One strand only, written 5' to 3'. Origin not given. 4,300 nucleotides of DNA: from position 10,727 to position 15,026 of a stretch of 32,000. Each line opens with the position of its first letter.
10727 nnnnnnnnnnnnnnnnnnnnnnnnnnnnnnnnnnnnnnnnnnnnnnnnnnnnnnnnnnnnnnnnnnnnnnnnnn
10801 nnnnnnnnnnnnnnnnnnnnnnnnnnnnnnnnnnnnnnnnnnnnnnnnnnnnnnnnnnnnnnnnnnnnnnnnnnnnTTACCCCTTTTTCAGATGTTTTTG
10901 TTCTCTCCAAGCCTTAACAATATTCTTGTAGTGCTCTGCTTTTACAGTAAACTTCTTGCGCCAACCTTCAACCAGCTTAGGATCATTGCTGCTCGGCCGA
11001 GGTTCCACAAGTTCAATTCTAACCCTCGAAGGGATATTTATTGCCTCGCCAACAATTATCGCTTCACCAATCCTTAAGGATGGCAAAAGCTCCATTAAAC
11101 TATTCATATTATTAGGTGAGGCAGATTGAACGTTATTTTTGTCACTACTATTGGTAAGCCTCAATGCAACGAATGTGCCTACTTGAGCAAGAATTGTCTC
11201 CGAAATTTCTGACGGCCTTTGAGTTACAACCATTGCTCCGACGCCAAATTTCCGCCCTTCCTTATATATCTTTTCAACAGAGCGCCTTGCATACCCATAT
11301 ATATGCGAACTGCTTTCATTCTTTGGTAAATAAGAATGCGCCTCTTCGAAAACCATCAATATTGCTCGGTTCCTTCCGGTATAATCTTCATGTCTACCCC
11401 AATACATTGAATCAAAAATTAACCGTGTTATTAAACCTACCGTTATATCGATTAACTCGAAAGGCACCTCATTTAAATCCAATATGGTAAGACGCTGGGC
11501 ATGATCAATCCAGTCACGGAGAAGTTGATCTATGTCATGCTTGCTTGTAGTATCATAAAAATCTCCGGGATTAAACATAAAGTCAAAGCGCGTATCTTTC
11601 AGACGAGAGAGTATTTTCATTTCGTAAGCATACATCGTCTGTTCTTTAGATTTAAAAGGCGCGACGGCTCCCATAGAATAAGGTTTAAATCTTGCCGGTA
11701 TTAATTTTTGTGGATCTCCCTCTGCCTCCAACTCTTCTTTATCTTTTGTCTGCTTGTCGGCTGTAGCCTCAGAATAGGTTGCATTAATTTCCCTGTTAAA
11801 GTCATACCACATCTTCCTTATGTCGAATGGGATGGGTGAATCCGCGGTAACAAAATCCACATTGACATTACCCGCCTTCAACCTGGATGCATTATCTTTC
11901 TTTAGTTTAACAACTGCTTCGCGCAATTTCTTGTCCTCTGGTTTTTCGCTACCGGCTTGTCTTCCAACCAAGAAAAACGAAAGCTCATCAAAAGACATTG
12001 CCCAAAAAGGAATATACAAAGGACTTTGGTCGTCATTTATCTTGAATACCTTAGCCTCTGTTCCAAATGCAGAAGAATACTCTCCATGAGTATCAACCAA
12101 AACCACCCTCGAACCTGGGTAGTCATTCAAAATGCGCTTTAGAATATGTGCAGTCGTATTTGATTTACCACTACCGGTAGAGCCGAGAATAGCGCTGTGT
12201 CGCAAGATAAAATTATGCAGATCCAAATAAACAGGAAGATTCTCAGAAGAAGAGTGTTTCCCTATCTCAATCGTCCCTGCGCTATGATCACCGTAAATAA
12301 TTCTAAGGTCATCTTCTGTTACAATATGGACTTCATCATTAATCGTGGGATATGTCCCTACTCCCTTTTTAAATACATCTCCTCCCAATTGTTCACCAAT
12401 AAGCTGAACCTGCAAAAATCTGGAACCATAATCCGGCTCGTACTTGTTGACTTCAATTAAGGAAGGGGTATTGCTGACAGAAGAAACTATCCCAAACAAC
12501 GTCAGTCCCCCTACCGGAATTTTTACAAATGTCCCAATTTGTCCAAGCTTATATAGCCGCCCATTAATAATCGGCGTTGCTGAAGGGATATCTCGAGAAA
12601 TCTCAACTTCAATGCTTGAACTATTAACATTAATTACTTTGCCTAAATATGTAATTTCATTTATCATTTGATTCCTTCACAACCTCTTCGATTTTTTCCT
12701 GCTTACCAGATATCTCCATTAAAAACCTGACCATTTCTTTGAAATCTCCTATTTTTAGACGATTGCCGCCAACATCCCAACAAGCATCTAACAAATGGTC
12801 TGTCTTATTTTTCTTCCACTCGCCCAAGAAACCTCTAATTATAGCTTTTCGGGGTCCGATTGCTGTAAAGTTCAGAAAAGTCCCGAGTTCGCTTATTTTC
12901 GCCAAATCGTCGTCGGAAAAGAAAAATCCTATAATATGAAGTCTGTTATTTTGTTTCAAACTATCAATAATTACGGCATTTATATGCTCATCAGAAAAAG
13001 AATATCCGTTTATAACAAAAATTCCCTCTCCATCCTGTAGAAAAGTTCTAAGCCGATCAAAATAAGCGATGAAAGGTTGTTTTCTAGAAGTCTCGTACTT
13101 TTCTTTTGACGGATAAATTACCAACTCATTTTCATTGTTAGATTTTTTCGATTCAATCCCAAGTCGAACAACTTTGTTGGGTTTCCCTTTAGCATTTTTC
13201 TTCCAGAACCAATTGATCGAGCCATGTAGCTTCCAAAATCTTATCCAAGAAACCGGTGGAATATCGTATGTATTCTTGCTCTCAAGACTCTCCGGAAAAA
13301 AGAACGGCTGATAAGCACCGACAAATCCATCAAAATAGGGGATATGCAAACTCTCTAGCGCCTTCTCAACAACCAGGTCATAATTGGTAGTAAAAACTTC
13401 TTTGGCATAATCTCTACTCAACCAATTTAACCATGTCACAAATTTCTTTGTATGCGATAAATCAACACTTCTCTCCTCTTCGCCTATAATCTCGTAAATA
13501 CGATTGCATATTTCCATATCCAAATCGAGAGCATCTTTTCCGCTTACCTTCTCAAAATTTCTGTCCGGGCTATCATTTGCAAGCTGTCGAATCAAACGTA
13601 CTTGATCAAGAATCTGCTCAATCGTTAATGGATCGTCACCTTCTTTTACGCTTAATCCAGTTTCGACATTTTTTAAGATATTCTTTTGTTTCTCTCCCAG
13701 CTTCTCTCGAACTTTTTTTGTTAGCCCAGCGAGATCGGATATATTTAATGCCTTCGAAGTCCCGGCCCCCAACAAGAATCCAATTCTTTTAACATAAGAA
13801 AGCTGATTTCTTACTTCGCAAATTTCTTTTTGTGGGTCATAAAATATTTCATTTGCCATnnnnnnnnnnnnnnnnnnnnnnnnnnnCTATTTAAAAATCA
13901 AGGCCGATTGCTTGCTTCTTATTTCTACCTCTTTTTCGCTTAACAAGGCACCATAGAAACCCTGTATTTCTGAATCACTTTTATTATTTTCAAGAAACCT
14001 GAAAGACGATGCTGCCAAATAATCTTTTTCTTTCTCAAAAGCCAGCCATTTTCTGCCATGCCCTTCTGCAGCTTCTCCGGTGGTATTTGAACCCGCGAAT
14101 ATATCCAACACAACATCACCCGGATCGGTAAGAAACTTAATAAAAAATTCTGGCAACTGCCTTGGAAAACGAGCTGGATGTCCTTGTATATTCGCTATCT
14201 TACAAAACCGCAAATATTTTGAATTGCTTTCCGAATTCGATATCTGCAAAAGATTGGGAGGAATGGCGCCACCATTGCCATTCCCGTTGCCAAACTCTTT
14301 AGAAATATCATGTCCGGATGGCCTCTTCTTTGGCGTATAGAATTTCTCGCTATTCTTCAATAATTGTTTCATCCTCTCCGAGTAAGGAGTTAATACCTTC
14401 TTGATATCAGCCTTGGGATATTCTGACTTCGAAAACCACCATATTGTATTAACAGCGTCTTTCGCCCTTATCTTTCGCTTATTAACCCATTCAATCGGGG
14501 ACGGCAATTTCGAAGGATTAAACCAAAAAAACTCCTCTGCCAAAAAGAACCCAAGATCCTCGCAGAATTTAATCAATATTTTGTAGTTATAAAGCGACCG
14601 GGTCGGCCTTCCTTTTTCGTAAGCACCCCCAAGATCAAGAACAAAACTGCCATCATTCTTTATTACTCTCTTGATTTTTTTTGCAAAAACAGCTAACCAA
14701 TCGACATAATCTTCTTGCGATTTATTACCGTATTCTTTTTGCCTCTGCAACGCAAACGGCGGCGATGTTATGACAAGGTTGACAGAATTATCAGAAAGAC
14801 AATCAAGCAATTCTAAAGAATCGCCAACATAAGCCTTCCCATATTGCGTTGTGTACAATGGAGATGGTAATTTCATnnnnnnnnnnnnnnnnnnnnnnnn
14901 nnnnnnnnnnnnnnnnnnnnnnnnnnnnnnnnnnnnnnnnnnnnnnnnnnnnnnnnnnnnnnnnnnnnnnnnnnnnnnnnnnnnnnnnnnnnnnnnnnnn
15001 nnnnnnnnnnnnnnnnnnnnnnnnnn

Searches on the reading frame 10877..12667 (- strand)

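Call 3: search_protein_families(library=pfam, proteins=[window:10877-12667:-], max_evalue=0.1)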
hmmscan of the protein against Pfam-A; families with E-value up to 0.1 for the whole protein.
window:10877-12667:- (596 aa): 7 families
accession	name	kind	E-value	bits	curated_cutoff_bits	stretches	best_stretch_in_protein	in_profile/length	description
PF01935.23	DUF87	-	3e-38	132.6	23.2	1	133-417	1-220/220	Helicase HerA, central domain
PF05872.18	HerA_C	-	5.8e-11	42.1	22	1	436-559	259-383/502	Helicase HerA-like C-terminal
PF01580.24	FtsK_SpoIIIE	-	1.4e-07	31.7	24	2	128-188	15-72/221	FtsK/SpoIIIE family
PF10412.15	TrwB_AAD_bind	-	2e-07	30.7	20.5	1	156-220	16-80/387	Type IV secretion-system coupling protein DNA-binding domain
PF19044.6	P-loop_TraG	-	0.00029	20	25.8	1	156-207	30-79/413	TraG P-loop domain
PF12846.13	AAA_10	-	0.024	14.2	27.5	0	157-201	23-64/362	AAA-like domain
PF04851.21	ResIII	-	0.076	13.4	22.5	0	159-191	27-59/164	Type III restriction enzyme, res subunit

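Call 4: search_protein_families(library=padloc, proteins=[window:10877-12667:-], max_evalue=0.1)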
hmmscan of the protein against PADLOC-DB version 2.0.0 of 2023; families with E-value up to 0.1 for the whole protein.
window:10877-12667:- (596 aa): 21 families
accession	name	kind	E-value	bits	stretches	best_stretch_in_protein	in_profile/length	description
PDLC04105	HerA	-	8.1e-159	527.8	1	3-592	7-574/576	-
PDLC02188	HerA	-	2.8e-86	288.6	1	96-588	83-577/578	-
PDLC04102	HerA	-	1e-82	276.5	2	386-576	460-644/654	-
PDLC04098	HerA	-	1.4e-71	240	2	310-589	404-685/686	-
PDLC04104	HerA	-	2.7e-64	215.3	2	351-592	139-376/379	-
PDLC04106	HerA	-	1.9e-59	199.9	2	342-589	419-664/667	-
PDLC02185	HerA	-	7.8e-59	197.9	2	388-572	403-582/585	-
PDLC04100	HerA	-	1.8e-56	190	2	392-571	401-574/580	-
PDLC04103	HerA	-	1.5e-54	183.4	2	340-571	347-576/579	-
PDLC04097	HerA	-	1.6e-50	170.4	2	389-572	430-614/618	-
PDLC04101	HerA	-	2.7e-34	116.6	1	85-408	88-395/400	-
PDLC04140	mad8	-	2.7e-29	100.7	1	156-563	28-311/314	mads_8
PDLC04107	HerA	-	9.4e-23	78.7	1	85-281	89-304/306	-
PDLC04099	HerA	-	3.4e-18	63.7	1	84-199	88-212/214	-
PDLC01055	HerA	-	1.1e-17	62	2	413-508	403-483/532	Type III coevolved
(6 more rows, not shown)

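Call 5: search_protein_families(library=ncbifam, proteins=[window:10877-12667:-], max_evalue=0.1)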
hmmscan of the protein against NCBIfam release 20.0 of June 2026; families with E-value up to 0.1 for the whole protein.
window:10877-12667:- (596 aa): 15 families
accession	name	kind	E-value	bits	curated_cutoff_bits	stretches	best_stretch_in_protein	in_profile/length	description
NF042944.1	HerA_antiphage_2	equivalog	3.1e-90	303.6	850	1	85-574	65-565/576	anti-phage-associated helicase HerA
NF042943.1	HerA_antiphage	equivalog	7e-55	186.6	800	2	391-569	394-566/566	anti-phage-associated helicase HerA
NF040937.1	HerA_Thermprot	equivalog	3.2e-48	164.3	800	2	369-572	284-482/487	DNA double-strand break repair helicase HerA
NF040819.1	helicase_HerA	equivalog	5.9e-43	147.2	970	2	430-574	398-540/561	DNA double-strand break repair helicase HerA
NF053655.1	CedD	equivalog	2.8e-26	92.3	600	2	133-218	199-278/527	DNA-translocating ATPase CedD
NF033849.1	ser_rich_anae_1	subfamily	7.7e-13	46.7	650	1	343-513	933-1099/1163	serine-rich protein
TIGR03925.1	T7SS_EccC_b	equivalog_domain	2.2e-07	29.6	346.55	2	126-195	335-403/564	type VII secretion protein EccCb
NF045971.1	conju_CD1110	equivalog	2.7e-06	26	325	1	136-199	397-458/752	VirB4-like conjugal transfer ATPase, CD1110 family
NF045975.1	VirB4_plasma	equivalog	0.00015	19.6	590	1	159-199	519-557/894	Mbov_0397 family ICE element conjugal transfer ATPase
NF041017.1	DNA_import_CedB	equivalog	0.0009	18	700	0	417-511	456-542/590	DNA import protein CedB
TIGR02759.1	TraD_Ftype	equivalog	0.0049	15.7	521.35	1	153-206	174-225/566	type IV conjugative transfer system coupling protein TraD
TIGR03783.1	Bac_Flav_CT_G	subfamily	0.014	13.3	261.55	1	156-198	439-479/829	TraG family conjugative transposon ATPase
TIGR02525.1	plasmid_TraJ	equivalog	0.015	14.3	368.3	1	149-198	140-192/372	plasmid transfer ATPase TraJ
NF041214.1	plasmid_TraB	equivalog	0.066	11.7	800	0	156-181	249-274/639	plasmid transfer protein TraB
TIGR02782.1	TrbB_P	equivalog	0.081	12.2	304.55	0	159-196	140-177/303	P-type conjugative transfer ATPase TrbB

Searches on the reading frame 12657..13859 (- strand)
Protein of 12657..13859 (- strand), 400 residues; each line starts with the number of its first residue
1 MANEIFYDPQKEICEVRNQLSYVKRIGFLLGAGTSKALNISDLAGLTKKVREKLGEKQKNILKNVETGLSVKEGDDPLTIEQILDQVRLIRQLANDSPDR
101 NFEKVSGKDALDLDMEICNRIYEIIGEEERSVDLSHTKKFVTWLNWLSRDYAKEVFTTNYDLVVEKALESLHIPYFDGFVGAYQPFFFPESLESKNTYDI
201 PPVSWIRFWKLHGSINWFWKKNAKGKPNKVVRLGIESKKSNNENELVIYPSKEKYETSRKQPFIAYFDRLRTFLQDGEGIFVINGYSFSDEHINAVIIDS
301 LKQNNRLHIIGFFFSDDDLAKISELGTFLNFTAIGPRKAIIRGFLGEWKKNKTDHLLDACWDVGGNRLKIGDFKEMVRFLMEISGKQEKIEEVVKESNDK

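Call 3: search_protein_families(library=pfam, proteins=[window:12657-13859:-], max_evalue=0.1)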
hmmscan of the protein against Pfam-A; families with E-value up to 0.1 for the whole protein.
window:12657-13859:- (400 aa): 1 family
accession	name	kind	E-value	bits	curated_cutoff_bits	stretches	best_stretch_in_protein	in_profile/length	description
PF13289.12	SIR2_2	-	3e-16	60.2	24.5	1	154-306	2-111/141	SIR2-like domain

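Call 4: search_protein_families(library=padloc, proteins=[window:12657-13859:-], max_evalue=0.1)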
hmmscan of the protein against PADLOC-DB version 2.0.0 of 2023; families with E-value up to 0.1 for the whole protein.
window:12657-13859:- (400 aa): 32 families (the best 25 are shown)
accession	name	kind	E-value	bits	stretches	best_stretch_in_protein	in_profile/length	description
PDLC04093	SIR2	-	1.9e-117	390.6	1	6-390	4-391/395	-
PDLC04094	SIR2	-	8.5e-79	263.6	1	7-395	4-389/399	-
PDLC04084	SIR2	-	2.7e-42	143.5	1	12-393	26-401/414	-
PDLC04088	SIR2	-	4.5e-36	122.8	2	150-319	171-333/390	-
PDLC04081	SIR2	-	2.5e-30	103.9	1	22-343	15-325/345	-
PDLC04087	SIR2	-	4.5e-28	96.1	1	24-309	17-282/343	-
PDLC02186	SIR2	-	1.7e-25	87.9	1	23-313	27-335/412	-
PDLC02414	Aga_SIR2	-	2.8e-23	80.7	1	112-312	82-257/313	-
PDLC04090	SIR2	-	4.6e-22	76.8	1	14-321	30-360/426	-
PDLC02408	Aga_SIR2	-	9.4e-22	75.6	1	25-312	7-286/343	Class II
PDLC04076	SIR2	-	1.2e-21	75.4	1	23-325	27-344/406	-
PDLC04079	SIR2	-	2.2e-20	70.6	1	148-310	178-352/430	-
PDLC04082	SIR2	-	5.3e-20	69.6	1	30-322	22-296/345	-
PDLC04075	SIR2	-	8.3e-20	68.9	1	153-310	188-344/414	-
PDLC04096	SIR2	-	2.3e-18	64.5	1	151-316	21-178/230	-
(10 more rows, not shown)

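Call 5: search_protein_families(library=ncbifam, proteins=[window:12657-13859:-], max_evalue=0.1)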
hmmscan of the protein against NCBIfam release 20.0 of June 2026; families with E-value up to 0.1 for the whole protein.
window:12657-13859:- (400 aa): 1 family
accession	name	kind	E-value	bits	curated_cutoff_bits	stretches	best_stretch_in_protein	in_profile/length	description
NF042942.1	SIR2_antiphage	equivalog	1.6e-21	76.8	500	1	23-313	21-329/392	SIR2 family anti-phage-associated protein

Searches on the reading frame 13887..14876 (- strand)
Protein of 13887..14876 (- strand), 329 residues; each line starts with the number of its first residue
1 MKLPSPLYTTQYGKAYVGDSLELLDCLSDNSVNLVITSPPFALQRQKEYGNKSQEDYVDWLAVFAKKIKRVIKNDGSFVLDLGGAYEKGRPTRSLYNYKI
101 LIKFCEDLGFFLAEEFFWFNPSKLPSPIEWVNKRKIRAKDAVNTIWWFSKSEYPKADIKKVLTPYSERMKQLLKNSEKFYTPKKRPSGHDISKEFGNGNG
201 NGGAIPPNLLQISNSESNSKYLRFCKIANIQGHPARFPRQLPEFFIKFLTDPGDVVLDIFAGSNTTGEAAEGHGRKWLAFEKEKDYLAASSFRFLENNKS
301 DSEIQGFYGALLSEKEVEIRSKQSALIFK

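Call 3: search_protein_families(library=pfam, proteins=[window:13887-14876:-], max_evalue=0.1)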
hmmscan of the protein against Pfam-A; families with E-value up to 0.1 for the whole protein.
window:13887-14876:- (329 aa): 2 families
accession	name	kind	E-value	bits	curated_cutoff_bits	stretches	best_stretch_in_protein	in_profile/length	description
PF01555.25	N6_N4_Mtase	-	1.2e-42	146.8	26.7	1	32-289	1-218/221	DNA methylase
PF19575.5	HTH_58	-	0.06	13.7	23.8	0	268-322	5-57/62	Helix-turn-helix domain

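Call 4: search_protein_families(library=padloc, proteins=[window:13887-14876:-], max_evalue=0.1)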
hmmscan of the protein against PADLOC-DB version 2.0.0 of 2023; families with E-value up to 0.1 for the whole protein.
window:13887-14876:- (329 aa): 64 families (the best 25 are shown)
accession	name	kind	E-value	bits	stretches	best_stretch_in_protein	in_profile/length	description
PDLC03323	MTase_II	-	2.3e-158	524.6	1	6-327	8-327/330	Type II methyltransferase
PDLC03387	MTase_II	-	4e-33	112.8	2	106-297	136-278/289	Type II methyltransferase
PDLC03371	MTase_II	-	2.9e-31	106.9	1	8-299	6-257/260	Type II methyltransferase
PDLC03353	MTase_II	-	2.7e-28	97.2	2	10-161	7-160/260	Type II methyltransferase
PDLC03299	MTase_II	-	9.4e-23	79.1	2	228-294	191-257/296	Type II methyltransferase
PDLC03350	MTase_II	-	3.1e-22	77.4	2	14-153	58-195/312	Type II methyltransferase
PDLC03260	MTase_II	-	9e-22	75.4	2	223-291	236-304/349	Type II methyltransferase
PDLC03230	MTase_II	-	8.1e-21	72.7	1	3-289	26-277/360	Type II methyltransferase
PDLC03295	MTase_II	-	2e-18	64.9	2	13-84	4-77/292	Type II methyltransferase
PDLC03265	MTase_II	-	4.9e-18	63.7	2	18-79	30-95/333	Type II methyltransferase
PDLC03238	MTase_II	-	7.4e-17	59.5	2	2-79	113-193/428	Type II methyltransferase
PDLC03216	MTase_II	-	2.3e-16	57.8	2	233-305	194-266/364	Type II methyltransferase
PDLC03339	MTase_II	-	1.4e-15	54.9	2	129-303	111-280/399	Type II methyltransferase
PDLC03246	MTase_II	-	1.9e-15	54.8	2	231-287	303-359/376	Type II methyltransferase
PDLC03738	oMTase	-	4e-15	53.4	2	233-302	204-273/376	orphan methyltransferase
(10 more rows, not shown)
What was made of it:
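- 13887..14876 (-): M gene: 329-aa M.PvuII-type N4-cytosine DNA methyltransferase (beta class, TSPPF motif). PADLOC MTase_II at 524 bits (call 4).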

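Call 5: search_protein_families(library=ncbifam, proteins=[window:13887-14876:-], max_evalue=0.1)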
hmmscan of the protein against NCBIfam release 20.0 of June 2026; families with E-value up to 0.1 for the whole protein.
window:13887-14876:- (329 aa): 3 families
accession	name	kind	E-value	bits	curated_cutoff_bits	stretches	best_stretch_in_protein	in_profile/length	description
NF008572.0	PRK11524.1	equivalog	9.6e-18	64.3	292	2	229-293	191-255/294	adenine-specific DNA-methyltransferase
NF050803.1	DnaMtaseCcrMCaul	equivalog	1.7e-15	56.8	830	2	231-303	184-256/350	adenine-specific DNA-methyltransferase CcrM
NF010253.0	PRK13699.1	subfamily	2e-11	44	244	2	231-294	142-205/226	DNA methyltransferase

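Call 16: search_solved_structures(query=window:13887-14876:-, max_evalue=0.001)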
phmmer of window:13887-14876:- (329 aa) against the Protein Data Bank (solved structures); distinct sequences matched with E-value up to 0.001: 12.
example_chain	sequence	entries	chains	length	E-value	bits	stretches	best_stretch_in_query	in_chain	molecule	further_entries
1boo_A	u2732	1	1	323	2.5e-140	470.5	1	5-320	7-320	PROTEIN (N-4 CYTOSINE-SPECIFIC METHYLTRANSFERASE PVU II)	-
6pbd_A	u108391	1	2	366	7.2e-13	51.6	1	231-294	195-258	Modification methylase CcrMI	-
1nw8_A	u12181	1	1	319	2e-12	50.2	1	17-279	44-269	MODIFICATION METHYLASE RSRI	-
1eg2_A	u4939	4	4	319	2.3e-12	50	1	17-279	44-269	MODIFICATION METHYLASE RSRI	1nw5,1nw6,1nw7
8s9m_A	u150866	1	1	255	5e-12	48.9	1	232-288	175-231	DNA cytosine-N4 methyltransferase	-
8s9n_A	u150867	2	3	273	5.3e-12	48.8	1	232-288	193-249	DNA cytosine-N4 methyltransferase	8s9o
2zie_A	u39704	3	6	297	8.8e-12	48.1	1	231-295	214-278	Putative modification methylase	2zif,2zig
5hek_A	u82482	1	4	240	1.3e-07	34.4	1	212-293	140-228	Adenine specific DNA methyltransferase (DpnA)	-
9c3u_A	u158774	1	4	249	1.5e-07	34.2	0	231-290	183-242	Methyltransferase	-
5hfj_A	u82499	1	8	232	1.7e-07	33.9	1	212-291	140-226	Adenine specific DNA methyltransferase (DpnA)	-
8urk_A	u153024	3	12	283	2.3e-07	33.5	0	231-291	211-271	Methyltransferase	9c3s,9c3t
1g60_A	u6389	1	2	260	4e-07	32.7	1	20-292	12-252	Adenine-specific Methyltransferase MboIIA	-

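Call 21: search_solved_structures(query=window:13887-14876:-, max_evalue=1e-50, show_alignments=1)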
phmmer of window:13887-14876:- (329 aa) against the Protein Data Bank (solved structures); distinct sequences matched with E-value up to 1e-50: 1.
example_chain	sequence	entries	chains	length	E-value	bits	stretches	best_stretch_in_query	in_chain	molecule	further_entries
1boo_A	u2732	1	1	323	2.5e-140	470.5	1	5-320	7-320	PROTEIN (N-4 CYTOSINE-SPECIFIC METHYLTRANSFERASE PVU II)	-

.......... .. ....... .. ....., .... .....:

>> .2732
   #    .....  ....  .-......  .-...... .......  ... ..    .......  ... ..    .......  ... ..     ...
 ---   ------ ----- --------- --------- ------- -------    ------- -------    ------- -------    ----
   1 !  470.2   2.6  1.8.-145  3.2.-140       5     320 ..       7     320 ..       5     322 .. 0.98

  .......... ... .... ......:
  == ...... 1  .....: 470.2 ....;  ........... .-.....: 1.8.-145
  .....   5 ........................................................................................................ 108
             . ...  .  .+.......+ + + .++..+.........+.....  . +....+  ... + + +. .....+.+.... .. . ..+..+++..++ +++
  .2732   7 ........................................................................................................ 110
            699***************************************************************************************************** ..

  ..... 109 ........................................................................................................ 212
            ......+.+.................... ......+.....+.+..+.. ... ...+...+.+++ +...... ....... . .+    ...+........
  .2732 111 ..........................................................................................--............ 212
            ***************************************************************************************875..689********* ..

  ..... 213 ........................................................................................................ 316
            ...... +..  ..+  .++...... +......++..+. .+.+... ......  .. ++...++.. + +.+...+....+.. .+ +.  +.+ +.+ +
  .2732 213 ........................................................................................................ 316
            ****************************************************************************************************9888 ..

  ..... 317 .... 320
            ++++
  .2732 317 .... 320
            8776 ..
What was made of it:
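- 13887..14876 (-): PDB 1BOO (M.PvuII): E 2.5e-140 over nearly the full length (calls 16, 21).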

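Call 83: search_dna_similar(query=window:13887-14876:-, collection=plasmids, mode=protein, max_evalue=1e-40, max_rows=12)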
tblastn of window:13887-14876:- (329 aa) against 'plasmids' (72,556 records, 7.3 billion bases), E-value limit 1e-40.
Records with a match: 34; places in all: 36; records where one place covers at least 80% of the query: 32.
Best place of each record, by identity: 60-80% 8; <60% 26.
By first word of the organism name: Burkholderia 6; Acinetobacter 5; Azospirillum 2; Apilactobacillus 1; Aeromonas 1; Proteus 1; Providencia 1; Gluconobacter 1; Thiothrix 1; Saccharobesus 1; and 14 more.
By predicted mobility (MOB-suite, as given by PLSDB): non-mobilizable 20; mobilizable 7; conjugative 7.
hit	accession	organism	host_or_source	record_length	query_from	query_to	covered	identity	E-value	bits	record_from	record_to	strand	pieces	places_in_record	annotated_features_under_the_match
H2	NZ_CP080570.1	Apilactobacillus kunkeei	Monoisolate,environmental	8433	8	326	97%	65.0%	4e-124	398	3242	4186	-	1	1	site-specific DNA-methyltransferase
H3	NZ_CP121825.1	Aeromonas veronii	Homo sapiens,plasma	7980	6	319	95%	63.4%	6e-132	421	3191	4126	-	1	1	site-specific DNA-methyltransferase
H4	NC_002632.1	Proteus vulgaris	-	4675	6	321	96%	62.3%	4e-134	422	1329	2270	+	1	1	site-specific DNA-methyltransferase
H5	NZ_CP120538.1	Providencia sp. PROV099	Homo sapiens,Urine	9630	8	319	95%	63.1%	1e-128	412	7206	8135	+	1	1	site-specific DNA-methyltransferase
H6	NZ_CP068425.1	Gluconobacter sphaericus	single cell,Campbell Early grape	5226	6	319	95%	62.1%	4e-126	402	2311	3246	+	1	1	site-specific DNA-methyltransferase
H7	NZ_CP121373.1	Acinetobacter baumannii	mixed culture,wastewater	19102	6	319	95%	60.2%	6e-117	378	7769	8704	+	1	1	site-specific DNA-methyltransferase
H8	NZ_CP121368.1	Acinetobacter baumannii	mixed culture,wastewater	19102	6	319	95%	60.2%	6e-117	378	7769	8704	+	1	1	site-specific DNA-methyltransferase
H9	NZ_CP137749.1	Acinetobacter sp. 16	Homo sapiens,pure culture,urine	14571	6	319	95%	59.9%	3e-118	382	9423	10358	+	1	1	site-specific DNA-methyltransferase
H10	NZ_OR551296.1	Acinetobacter junii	-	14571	6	319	95%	59.9%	3e-118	382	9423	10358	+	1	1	site-specific DNA-methyltransferase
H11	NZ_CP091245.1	Thiothrix winogradskyi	DSMZ collection (DSM 12730)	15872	7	294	88%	56.3%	2e-103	339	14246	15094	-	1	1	site-specific DNA-methyltransferase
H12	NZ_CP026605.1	Saccharobesus litoralis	algae mud,microbial mat/biofilm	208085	6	326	88%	55.1%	2e-71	317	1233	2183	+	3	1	DNA methyltransferase | hypothetical protein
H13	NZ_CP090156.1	Roseivivax marinus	Bathymodiolus marisindicus,single cell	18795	8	294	87%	53.0%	2e-98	325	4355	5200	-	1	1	site-specific DNA-methyltransferase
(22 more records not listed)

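Call 85: get_annotated_region(hit=H2, flank=2500)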
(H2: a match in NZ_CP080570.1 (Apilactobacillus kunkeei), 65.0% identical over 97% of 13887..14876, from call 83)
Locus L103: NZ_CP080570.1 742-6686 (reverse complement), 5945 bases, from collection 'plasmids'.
description: Apilactobacillus kunkeei strain 7K4AA plasmid unnamed, complete sequence
organism: Apilactobacillus kunkeei (NCBI taxid 148814)
taxonomy: Bacteria; Bacillota; Bacilli; Lactobacillales; Lactobacillaceae; Apilactobacillus; Apilactobacillus kunkeei
host: -; source: Monoisolate,environmental; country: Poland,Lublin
typing (MOB-suite, as given by PLSDB): non-mobilizable
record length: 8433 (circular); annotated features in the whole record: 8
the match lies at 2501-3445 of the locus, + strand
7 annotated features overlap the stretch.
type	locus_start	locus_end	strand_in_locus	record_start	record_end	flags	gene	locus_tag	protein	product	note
CDS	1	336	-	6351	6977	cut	-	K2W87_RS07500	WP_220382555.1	CPBP family intramembrane glutamic endopeptidase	GO:0071586 - CAAX-box protein processing [Evidence IEA]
CDS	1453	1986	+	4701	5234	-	-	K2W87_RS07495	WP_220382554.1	hypothetical protein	-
CDS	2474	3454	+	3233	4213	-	-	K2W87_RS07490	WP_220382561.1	site-specific DNA-methyltransferase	GO:0009307 - DNA restriction-modification system [Evidence IEA]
CDS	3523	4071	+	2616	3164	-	-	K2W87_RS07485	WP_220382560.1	restriction endonuclease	-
CDS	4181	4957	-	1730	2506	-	-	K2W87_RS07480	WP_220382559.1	hypothetical protein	-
CDS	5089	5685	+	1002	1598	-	-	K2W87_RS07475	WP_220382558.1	recombinase family protein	GO:0006310 - DNA recombination [Evidence IEA]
CDS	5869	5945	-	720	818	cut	-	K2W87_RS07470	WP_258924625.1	type I toxin-antitoxin system Fst family toxin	-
